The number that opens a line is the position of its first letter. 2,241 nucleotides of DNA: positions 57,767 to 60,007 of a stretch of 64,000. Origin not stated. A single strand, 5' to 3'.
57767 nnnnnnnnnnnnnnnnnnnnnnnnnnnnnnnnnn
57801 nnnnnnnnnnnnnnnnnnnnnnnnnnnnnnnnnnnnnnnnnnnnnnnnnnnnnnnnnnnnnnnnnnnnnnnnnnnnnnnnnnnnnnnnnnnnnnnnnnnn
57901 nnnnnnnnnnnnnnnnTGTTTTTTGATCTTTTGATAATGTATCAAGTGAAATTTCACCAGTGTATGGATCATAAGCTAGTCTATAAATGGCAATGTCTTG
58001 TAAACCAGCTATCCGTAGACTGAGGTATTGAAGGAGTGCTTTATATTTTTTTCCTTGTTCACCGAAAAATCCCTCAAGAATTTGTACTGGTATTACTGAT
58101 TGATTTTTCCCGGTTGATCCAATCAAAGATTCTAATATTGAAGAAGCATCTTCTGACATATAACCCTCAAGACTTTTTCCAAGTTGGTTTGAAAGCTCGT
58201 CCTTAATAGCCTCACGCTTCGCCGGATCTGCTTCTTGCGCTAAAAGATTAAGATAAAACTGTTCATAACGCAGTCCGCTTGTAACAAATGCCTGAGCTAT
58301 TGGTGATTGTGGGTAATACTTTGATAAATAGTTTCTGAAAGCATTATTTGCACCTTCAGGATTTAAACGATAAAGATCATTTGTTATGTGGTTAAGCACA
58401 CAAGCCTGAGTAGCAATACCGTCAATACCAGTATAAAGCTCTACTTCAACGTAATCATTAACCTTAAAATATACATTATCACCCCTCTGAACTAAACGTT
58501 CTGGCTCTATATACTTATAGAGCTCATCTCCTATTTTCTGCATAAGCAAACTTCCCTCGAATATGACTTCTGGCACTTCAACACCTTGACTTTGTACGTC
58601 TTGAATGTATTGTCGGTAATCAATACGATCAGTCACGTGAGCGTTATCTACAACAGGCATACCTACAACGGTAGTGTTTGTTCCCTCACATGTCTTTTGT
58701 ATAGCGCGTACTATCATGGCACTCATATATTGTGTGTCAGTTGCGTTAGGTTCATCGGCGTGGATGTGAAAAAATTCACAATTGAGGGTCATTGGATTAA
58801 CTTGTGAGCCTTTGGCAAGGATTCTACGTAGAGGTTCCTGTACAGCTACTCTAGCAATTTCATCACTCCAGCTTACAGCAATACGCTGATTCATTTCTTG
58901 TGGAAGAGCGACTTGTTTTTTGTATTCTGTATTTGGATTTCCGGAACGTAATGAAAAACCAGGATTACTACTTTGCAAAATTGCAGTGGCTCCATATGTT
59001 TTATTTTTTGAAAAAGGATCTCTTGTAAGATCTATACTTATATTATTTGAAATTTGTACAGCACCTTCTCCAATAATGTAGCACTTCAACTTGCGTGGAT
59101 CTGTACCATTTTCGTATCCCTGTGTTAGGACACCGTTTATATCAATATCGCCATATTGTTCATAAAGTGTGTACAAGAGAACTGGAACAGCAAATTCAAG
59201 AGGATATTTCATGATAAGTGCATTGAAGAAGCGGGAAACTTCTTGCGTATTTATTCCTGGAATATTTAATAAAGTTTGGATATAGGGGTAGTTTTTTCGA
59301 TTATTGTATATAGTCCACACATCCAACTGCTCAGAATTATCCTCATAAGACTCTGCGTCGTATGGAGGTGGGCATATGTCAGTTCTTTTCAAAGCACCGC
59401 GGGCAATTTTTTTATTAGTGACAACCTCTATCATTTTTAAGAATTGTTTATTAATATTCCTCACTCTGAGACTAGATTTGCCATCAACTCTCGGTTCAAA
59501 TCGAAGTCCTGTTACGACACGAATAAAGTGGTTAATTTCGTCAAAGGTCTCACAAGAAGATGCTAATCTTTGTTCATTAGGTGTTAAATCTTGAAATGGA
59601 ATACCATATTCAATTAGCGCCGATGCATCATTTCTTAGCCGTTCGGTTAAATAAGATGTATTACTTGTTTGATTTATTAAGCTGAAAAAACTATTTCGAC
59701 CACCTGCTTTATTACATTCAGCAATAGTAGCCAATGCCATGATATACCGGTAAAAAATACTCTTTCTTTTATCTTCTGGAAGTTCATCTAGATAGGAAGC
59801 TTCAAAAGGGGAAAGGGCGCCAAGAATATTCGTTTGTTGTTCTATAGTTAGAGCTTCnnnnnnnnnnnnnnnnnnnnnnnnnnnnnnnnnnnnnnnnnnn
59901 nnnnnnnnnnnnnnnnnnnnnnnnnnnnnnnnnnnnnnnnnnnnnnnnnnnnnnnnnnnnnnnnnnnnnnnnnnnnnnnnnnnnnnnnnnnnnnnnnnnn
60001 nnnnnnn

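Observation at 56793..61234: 1106-aa soluble orphan protein translationally coupled to a PLP aminotransferase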

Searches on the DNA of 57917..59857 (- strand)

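Call 108: search_rna_families(sources=[L001, L002, L003, L005, L011, L014, L015, L020, L006, L010], threshold=gathering)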
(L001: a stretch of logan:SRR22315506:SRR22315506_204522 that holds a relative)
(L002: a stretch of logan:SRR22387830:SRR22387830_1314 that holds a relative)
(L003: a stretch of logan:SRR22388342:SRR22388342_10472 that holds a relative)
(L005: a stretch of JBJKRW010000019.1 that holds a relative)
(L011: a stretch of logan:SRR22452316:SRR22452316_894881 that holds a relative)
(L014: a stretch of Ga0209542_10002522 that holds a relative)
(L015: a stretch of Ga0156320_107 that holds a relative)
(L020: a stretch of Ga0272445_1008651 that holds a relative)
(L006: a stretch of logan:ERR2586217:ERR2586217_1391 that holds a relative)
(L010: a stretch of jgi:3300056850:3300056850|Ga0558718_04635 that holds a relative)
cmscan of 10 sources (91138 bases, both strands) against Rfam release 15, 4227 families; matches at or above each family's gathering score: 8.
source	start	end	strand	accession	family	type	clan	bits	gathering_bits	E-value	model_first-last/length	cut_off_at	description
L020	1302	1374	+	RF00005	tRNA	Gene; tRNA;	CL00001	67.1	29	2.7e-12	1-71/71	no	tRNA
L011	2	86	+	RF00005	tRNA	Gene; tRNA;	CL00001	56.4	29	2.5e-09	1-71/71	no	tRNA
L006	655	736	-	RF00005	tRNA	Gene; tRNA;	CL00001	55.6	29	4.2e-09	1-71/71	no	tRNA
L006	7884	7957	+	RF00005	tRNA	Gene; tRNA;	CL00001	54.5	29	8e-09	1-71/71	no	tRNA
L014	3892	3964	+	RF00005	tRNA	Gene; tRNA;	CL00001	47.4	29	7.6e-07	1-71/71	no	tRNA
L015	1469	1541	+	RF00005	tRNA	Gene; tRNA;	CL00001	45.5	29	2.5e-06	1-71/71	no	tRNA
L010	5908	5977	+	RF00005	tRNA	Gene; tRNA;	CL00001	44.2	29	5.5e-06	1-71/71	no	tRNA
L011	5147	5221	+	RF00005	tRNA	Gene; tRNA;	CL00001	40.1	29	7.4e-05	1-71/71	no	tRNA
